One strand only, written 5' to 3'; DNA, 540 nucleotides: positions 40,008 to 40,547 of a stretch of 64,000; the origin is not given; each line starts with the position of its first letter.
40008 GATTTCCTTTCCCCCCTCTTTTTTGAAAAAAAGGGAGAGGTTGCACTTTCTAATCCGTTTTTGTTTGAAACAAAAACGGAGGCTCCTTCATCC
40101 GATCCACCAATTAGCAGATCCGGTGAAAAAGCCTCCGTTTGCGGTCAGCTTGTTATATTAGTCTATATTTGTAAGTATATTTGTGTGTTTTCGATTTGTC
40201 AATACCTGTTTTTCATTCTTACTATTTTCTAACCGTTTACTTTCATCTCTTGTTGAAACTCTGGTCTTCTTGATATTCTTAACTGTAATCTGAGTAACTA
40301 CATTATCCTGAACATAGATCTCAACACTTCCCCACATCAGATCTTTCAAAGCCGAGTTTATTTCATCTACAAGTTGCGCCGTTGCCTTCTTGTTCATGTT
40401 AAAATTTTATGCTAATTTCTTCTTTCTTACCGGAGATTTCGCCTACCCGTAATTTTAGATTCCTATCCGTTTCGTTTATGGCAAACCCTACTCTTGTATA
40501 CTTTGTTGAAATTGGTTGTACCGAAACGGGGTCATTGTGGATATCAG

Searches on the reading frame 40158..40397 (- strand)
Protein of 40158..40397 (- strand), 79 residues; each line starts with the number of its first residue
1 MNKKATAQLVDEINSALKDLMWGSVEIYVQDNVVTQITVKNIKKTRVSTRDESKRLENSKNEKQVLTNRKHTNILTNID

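Call 39: search_protein_families(library=pfam, proteins=[window:40158-40397:-], max_evalue=1)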
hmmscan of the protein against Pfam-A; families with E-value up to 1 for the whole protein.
window:40158-40397:- (79 aa): 3 families
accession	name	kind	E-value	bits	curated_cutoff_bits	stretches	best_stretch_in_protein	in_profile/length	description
PF10055.14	DUF2292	-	1.7e-06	27.9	22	1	10-37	2-29/37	Uncharacterized small protein (DUF2292)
PF03500.18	Cellsynth_D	-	0.035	14.7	23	1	5-52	40-86/110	Cellulose synthase subunit D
PF15005.11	IZUMO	-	0.2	12.7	25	1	6-75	28-93/143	Izumo sperm-egg fusion, Ig domain-associated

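Call 69: search_protein_families(library=ncbifam, proteins=[window:40158-40397:-], max_evalue=10)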
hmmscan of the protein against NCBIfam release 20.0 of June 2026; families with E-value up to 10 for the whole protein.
window:40158-40397:- (79 aa): 3 families
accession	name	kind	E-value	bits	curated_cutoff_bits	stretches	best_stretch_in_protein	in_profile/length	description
NF033785.1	sulfur_OscA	equivalog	2.8e-07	30.5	85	1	7-41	14-48/60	sulfur starvation response protein OscA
NF005037.0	PRK06452.1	equivalog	0.093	11.3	862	1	3-50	430-476/566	succinate dehydrogenase flavoprotein subunit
NF009641.0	PRK13169.1-2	equivalog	0.29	11.6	128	1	10-68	17-74/115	DNA replication initiation control protein YabA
